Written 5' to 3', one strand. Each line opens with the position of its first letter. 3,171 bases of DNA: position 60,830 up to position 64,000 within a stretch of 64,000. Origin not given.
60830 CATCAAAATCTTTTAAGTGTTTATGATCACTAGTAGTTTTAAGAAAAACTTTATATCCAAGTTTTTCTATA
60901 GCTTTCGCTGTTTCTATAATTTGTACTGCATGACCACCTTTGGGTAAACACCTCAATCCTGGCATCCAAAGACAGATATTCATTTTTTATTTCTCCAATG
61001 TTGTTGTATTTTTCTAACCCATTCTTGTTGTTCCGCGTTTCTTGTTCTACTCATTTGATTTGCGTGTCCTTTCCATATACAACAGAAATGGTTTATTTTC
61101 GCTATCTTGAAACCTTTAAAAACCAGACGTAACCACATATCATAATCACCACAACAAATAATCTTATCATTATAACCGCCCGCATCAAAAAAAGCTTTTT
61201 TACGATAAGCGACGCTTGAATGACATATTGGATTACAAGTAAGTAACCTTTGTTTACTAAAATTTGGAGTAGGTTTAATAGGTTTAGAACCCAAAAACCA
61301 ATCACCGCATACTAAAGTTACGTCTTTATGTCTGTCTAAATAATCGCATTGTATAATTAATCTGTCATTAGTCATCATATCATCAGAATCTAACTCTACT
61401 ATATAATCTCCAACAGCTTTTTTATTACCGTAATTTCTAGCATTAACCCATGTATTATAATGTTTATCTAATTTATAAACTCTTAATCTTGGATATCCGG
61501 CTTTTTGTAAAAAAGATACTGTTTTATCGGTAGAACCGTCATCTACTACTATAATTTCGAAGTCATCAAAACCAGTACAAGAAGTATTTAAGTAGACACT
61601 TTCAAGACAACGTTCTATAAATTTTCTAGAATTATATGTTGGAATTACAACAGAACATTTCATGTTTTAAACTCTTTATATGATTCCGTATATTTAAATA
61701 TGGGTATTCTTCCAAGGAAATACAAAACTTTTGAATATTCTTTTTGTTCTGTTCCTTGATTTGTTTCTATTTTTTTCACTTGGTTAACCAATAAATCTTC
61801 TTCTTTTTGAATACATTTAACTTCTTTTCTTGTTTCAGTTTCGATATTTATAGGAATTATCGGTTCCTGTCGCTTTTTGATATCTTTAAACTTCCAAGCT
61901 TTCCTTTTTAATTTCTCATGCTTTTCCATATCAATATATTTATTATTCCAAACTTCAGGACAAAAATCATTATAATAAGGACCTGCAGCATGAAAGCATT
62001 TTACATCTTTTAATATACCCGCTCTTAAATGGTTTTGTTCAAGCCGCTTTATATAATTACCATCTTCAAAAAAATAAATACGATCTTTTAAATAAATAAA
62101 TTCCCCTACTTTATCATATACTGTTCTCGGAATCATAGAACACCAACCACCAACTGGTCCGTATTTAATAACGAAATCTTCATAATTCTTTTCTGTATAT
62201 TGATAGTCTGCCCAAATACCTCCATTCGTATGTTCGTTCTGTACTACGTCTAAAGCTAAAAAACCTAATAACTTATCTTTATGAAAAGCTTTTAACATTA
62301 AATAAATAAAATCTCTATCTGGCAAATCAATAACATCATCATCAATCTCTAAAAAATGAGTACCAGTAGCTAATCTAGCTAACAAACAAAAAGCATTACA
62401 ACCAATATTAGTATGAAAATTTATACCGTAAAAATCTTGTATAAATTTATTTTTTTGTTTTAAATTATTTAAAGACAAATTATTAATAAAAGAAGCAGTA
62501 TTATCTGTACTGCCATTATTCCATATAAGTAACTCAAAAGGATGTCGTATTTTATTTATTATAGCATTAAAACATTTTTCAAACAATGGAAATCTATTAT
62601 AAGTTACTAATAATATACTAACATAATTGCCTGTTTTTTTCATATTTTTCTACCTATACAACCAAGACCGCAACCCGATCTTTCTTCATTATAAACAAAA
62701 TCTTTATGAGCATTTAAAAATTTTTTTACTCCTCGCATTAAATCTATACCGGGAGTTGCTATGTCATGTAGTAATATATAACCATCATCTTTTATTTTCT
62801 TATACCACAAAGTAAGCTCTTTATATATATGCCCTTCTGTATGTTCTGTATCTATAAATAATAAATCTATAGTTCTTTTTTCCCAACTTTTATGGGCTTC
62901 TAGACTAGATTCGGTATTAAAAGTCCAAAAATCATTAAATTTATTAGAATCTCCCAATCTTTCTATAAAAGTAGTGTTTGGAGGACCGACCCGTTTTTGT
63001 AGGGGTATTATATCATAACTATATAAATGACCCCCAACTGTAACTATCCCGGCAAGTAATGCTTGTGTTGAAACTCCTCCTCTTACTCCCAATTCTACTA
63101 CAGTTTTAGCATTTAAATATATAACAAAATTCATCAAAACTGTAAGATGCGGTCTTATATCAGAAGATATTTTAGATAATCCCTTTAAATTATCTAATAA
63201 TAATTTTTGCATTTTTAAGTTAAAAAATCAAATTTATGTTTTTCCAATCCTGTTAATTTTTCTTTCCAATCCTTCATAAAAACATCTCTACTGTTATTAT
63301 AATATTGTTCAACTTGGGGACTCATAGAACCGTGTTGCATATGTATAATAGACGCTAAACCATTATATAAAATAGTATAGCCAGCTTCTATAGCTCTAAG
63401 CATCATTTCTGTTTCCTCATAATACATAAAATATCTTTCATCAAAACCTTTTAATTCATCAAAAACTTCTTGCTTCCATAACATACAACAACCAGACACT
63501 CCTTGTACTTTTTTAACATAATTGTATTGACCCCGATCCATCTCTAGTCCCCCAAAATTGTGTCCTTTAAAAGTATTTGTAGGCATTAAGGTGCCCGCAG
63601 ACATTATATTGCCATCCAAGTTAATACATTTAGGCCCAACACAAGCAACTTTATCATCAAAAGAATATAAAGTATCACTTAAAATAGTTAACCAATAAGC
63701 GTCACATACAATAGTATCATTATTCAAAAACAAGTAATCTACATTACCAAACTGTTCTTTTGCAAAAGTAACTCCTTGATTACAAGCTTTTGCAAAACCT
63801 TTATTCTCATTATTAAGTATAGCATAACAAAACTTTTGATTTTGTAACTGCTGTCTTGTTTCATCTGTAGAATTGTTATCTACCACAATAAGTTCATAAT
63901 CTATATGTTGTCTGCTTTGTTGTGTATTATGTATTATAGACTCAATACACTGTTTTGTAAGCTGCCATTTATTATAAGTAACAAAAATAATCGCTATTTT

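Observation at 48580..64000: Phage-borne 15-kb glycan factory combining glycosyl-, methyl- and sulfo-transferases with a GDP-sugar epimerase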

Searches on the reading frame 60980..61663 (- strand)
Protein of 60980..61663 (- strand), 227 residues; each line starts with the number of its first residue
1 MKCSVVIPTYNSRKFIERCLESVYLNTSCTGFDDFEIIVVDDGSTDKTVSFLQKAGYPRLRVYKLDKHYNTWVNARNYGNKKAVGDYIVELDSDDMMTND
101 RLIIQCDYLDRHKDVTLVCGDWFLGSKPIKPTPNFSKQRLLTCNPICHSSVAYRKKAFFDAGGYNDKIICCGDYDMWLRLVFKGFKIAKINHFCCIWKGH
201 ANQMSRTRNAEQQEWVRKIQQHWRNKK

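Call 6: search_protein_families(library=pfam, max_evalue=0.01, proteins=[window:60980-61663:-])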
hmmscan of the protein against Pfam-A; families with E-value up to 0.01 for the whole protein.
window:60980-61663:- (227 aa): 4 families
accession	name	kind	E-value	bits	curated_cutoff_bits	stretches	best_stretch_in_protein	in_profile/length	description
PF00535.33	Glycos_transf_2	-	3e-29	102.5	23.3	1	4-122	1-117/168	Glycosyl transferase family 2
PF10111.15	Glyco_tranf_2_2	-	3.4e-15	56.7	27.3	1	4-103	1-100/276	Glycosyltransferase like family 2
PF13641.12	Glyco_tranf_2_3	-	7.3e-11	43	27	1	3-121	3-122/230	Glycosyltransferase like family 2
PF13704.12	Glyco_tranf_2_4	-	7.2e-06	26.8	27.5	1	30-101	17-88/98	Glycosyl transferase family 2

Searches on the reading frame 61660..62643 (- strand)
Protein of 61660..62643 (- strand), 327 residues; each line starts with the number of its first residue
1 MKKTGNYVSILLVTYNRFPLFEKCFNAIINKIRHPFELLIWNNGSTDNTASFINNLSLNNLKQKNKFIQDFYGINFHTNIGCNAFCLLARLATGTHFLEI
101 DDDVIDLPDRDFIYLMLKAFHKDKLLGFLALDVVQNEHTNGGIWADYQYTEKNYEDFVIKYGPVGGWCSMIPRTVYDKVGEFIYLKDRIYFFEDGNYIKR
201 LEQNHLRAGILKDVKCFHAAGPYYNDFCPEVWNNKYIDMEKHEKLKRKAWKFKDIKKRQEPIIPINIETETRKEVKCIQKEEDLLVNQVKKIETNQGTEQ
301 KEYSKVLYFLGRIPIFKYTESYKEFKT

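Call 6: search_protein_families(library=pfam, max_evalue=0.01, proteins=[window:61660-62643:-])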
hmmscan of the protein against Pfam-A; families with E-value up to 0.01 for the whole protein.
window:61660-62643:- (327 aa): 1 family
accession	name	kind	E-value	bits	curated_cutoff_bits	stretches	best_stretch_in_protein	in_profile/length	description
PF00535.33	Glycos_transf_2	-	3.2e-10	40.6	23.3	1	9-145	1-128/168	Glycosyl transferase family 2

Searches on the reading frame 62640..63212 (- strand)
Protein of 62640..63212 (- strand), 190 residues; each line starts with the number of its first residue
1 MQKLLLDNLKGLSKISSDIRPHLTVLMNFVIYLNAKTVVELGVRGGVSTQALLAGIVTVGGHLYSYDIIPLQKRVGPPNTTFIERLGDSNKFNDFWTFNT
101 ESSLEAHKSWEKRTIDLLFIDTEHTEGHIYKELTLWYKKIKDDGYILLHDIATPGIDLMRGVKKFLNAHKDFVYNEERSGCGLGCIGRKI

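Call 6: search_protein_families(library=pfam, max_evalue=0.01, proteins=[window:62640-63212:-])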
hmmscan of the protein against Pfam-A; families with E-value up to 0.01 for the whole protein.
window:62640-63212:- (190 aa): 2 families
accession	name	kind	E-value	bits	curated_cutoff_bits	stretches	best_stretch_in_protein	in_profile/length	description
PF13578.12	Methyltransf_24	-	2.8e-18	67.2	26.3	1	39-151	1-105/105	Methyltransferase domain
PF01596.23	Methyltransf_3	-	0.0013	18.5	22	1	29-135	39-141/204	O-methyltransferase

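Call 11: find_encoding_contigs(protein=window:62640-63212:-, flank=10000, max_places=6)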
Protein window:62640-63212:- (190 aa): 10 contigs read that carry it; 1 place shown.
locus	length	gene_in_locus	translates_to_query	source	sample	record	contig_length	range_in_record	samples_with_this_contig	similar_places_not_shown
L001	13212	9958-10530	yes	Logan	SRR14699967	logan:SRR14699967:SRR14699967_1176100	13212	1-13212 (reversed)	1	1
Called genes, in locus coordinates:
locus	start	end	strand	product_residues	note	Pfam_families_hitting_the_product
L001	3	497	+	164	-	?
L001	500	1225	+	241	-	-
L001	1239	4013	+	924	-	-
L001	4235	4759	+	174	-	-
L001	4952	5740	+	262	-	PF01510:Amidase_2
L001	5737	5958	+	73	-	-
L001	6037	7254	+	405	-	PF20706:GT4-conflict (weak), PF00534:Glycos_transf_1, PF13692:Glyco_trans_1_4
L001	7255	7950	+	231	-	PF00535:Glycos_transf_2 (weak)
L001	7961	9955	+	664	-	PF00534:Glycos_transf_1 (faint), PF00535:Glycos_transf_2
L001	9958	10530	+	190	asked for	PF13578:Methyltransf_24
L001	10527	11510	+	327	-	PF00535:Glycos_transf_2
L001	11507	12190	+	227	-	PF00535:Glycos_transf_2, PF10111:Glyco_tranf_2_2, PF13641:Glyco_tranf_2_3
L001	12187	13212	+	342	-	?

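Call 13: search_protein_families(library=pfam, max_evalue=0.01, proteins=[L001:500-1225:+, L001:1239-4013:+, L001:4235-4759:+, L001:4952-5740:+, L001:5737-5958:+, L001:6037-7254:+, L001:7255-7950:+, L001:7961-9955:+])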
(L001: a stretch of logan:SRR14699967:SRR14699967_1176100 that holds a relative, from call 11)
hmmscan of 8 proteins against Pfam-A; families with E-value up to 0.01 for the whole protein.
L001:500-1225:+ (241 aa): 0 families

L001:1239-4013:+ (924 aa): 0 families

L001:4235-4759:+ (174 aa): 0 families

L001:4952-5740:+ (262 aa): 1 family
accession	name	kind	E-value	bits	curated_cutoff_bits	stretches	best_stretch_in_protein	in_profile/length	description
PF01510.30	Amidase_2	-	2.2e-17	64.1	26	1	31-179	3-130/131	N-acetylmuramoyl-L-alanine amidase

L001:5737-5958:+ (73 aa): 0 families

L001:6037-7254:+ (405 aa): 4 families
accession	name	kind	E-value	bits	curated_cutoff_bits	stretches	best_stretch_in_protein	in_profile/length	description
PF00534.26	Glycos_transf_1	-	7.6e-13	48.8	26.4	1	199-321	27-143/172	Glycosyl transferases group 1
PF13692.12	Glyco_trans_1_4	-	7.5e-12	46.1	27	1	188-321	5-128/142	Glycosyl transferases group 1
PF20706.3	GT4-conflict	-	3.5e-06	26.7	26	1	187-303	200-314/385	Family 4 Glycosyltransferase in conflict systems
PF13439.12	Glyco_transf_4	-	0.00013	22.4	28.5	1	15-158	3-169/170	Glycosyltransferase Family 4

L001:7255-7950:+ (231 aa): 2 families
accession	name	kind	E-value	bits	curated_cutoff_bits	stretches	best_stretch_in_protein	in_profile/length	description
PF00535.33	Glycos_transf_2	-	1.4e-06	28.8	23.3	1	9-163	4-144/168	Glycosyl transferase family 2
PF13704.12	Glyco_tranf_2_4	-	3.7e-06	27.8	27.5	1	13-110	2-85/98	Glycosyl transferase family 2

L001:7961-9955:+ (664 aa): 8 families
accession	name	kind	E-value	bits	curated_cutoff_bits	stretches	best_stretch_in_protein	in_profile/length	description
PF00535.33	Glycos_transf_2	-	2.1e-18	67.3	23.3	1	407-586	2-167/168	Glycosyl transferase family 2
PF00534.26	Glycos_transf_1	-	3.2e-06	27.2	26.4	1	229-298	60-130/172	Glycosyl transferases group 1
PF13641.12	Glyco_tranf_2_3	-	1.6e-05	25.5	27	1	405-615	3-203/230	Glycosyltransferase like family 2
PF13692.12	Glyco_trans_1_4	-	0.00026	21.7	27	1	242-296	59-112/142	Glycosyl transferases group 1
PF02709.20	Glyco_transf_7C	-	0.0005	20.1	23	1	561-625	9-76/78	N-terminal domain of galactosyltransferase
PF20706.3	GT4-conflict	-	0.0027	17.2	26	1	252-376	272-385/385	Family 4 Glycosyltransferase in conflict systems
PF13704.12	Glyco_tranf_2_4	-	0.0049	17.8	27.5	0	439-494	21-76/98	Glycosyl transferase family 2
PF13632.12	Glyco_trans_2_3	-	0.007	16.6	27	0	557-616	58-116/198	Glycosyl transferase family group 2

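Call 14: search_protein_families(library=phrogs, max_evalue=0.001, proteins=[L001:3-497:+, L001:500-1225:+, L001:1239-4013:+, L001:4235-4759:+, L001:4952-5740:+, L001:5737-5958:+])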
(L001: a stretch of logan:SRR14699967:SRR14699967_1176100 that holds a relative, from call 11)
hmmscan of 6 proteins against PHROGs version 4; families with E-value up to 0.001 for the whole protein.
L001:3-497:+ (164 aa): 0 families

L001:500-1225:+ (241 aa): 0 families

L001:1239-4013:+ (924 aa): 0 families

L001:4235-4759:+ (174 aa): 0 families

L001:4952-5740:+ (262 aa): 7 families
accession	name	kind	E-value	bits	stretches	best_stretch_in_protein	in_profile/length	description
phrog_9611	-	lysis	4.1e-08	34.1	1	27-153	17-142/246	endolysin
phrog_1794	-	lysis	8.3e-07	29.7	1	25-153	48-173/336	amidase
phrog_14048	-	lysis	2.6e-06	28.4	1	8-94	11-85/305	endolysin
phrog_1493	-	lysis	6.8e-06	26.5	1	67-180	68-153/394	endolysin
phrog_19265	-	unknown function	2.2e-05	25.3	0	23-93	14-77/293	-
phrog_880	-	lysis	0.00017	22.1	1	68-238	225-382/435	endolysin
phrog_7698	-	lysis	0.00033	21.5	1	62-151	48-130/316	endolysin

L001:5737-5958:+ (73 aa): 0 families

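Call 30: search_protein_families(library=ncbifam, max_evalue=0.01, proteins=[L001:7961-9955:+])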
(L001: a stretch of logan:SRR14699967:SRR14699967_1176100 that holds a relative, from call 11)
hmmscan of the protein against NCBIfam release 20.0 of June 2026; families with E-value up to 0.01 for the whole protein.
L001:7961-9955:+ (664 aa): 16 families
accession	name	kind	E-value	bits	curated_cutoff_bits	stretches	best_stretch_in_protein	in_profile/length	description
TIGR01556.1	rhamnosyltran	subfamily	6.5e-15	55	200.55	1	437-623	21-200/281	rhamnosyltransferase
TIGR03965.1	mycofact_glyco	equivalog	2.1e-11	43.4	280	1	404-630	75-287/467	mycofactocin biosynthesis glycosyltransferase MftF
NF041875.1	EPS_EpsD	equivalog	2.8e-11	43.4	370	1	406-487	2-82/325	exopolysaccharide biosynthesis glycosyltransferase EpsD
NF047683.1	TeichurnBiosyTuaG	equivalog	6e-08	32.6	400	1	402-487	5-89/252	teichuronic acid biosynthesis protein TuaG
NF038299.1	EPS_HpsN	equivalog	1.5e-07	30.7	425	1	404-625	2-222/317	hormogonium polysaccharide biosynthesis glycosyltransferase HpsN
TIGR04283.1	glyco_like_mftF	equivalog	3.3e-07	30.1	182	1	419-514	11-97/221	TIGR04283 family arsenosugar biosynthesis glycosyltransferase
NF038302.1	EPS_HpsE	equivalog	6.3e-07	28.7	300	1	405-487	3-89/307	hormogonium polysaccharide biosynthesis glycosyltransferase HpsE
TIGR03937.1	PgaC_IcaA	equivalog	1.7e-06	27.3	422.3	1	396-525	38-161/407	poly-beta-1,6-N-acetyl-D-glucosamine synthase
TIGR04009.1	wcaE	equivalog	2e-06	27.3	369.2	1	405-503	3-97/248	colanic acid biosynthesis glycosyltransferase WcaE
NF050050.1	ProtGlycPglI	equivalog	1.1e-05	25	500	1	404-501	3-96/306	GalNAc(5)-diNAcBac-PP-undecaprenol beta-1,3-glucosyltransferase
TIGR03111.1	glyc2_xrt_Gpos1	hypoth_equivalog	1.3e-05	24.2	363.95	1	395-481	41-128/439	TIGR03111 family XrtG-associated glycosyltransferase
NF053739.1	GlytfEpsEBac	equivalog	8e-05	21.7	450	1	404-486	2-84/265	glycosyltransferase EpsE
NF010496.0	PRK13915.1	equivalog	0.0016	17.5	262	1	401-454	29-80/307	glucosyl-3-phosphoglycerate synthase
TIGR04047.1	MSMEG_0565_glyc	hypoth_equivalog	0.0019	17.4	259.85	1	229-301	245-317/373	MSMEG_0565 family glycosyltransferase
NF053787.1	GlcN_PG_synth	equivalog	0.0029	16.5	480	0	107-157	140-189/361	N-acetylglucosaminyl phosphatidylglycerol synthase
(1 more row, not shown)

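Call 74: find_related_loci(query=L001:1239-4013:+, collection=viral_contigs, flank=10000)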
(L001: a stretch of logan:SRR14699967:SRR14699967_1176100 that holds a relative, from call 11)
Query L001:1239-4013:+ (924 aa) in viral_contigs; peptide patterns used: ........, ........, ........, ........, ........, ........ (x = any residue, [..] = any of these).
1 stretches matched a pattern, but none encodes a relative of the query by tblastn (E <= 1e-3).

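Call 102: search_dna_similar(query=L001:1239-4013:+, collection=phages, mode=protein, max_evalue=0.001, max_rows=12)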
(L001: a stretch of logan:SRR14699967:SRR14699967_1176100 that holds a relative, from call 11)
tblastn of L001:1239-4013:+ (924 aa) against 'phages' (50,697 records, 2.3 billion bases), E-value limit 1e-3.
No match.

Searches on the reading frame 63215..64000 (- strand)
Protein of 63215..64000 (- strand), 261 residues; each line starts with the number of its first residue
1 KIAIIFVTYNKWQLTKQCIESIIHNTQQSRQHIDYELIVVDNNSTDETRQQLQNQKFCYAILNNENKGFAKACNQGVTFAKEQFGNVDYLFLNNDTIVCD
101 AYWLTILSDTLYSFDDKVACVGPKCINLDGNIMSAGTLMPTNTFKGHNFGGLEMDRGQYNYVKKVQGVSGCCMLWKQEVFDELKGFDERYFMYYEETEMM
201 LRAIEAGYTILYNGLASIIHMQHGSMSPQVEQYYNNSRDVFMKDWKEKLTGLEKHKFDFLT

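Call 6: search_protein_families(library=pfam, max_evalue=0.01, proteins=[window:63215-64000:-])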
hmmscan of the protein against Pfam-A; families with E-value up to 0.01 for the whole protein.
window:63215-64000:- (261 aa): 5 families
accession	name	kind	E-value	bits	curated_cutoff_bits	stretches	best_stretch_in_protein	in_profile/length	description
PF00535.33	Glycos_transf_2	-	3.8e-19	69.7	23.3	1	4-183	2-167/168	Glycosyl transferase family 2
PF13641.12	Glyco_tranf_2_3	-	2.2e-06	28.3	27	1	2-212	3-203/230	Glycosyltransferase like family 2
PF02709.20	Glyco_transf_7C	-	0.00017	21.6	23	1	158-222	9-76/78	N-terminal domain of galactosyltransferase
PF13632.12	Glyco_trans_2_3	-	0.0014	18.9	27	1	154-213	58-116/198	Glycosyl transferase family group 2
PF13704.12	Glyco_tranf_2_4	-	0.0018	19.1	27.5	1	36-91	21-76/98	Glycosyl transferase family 2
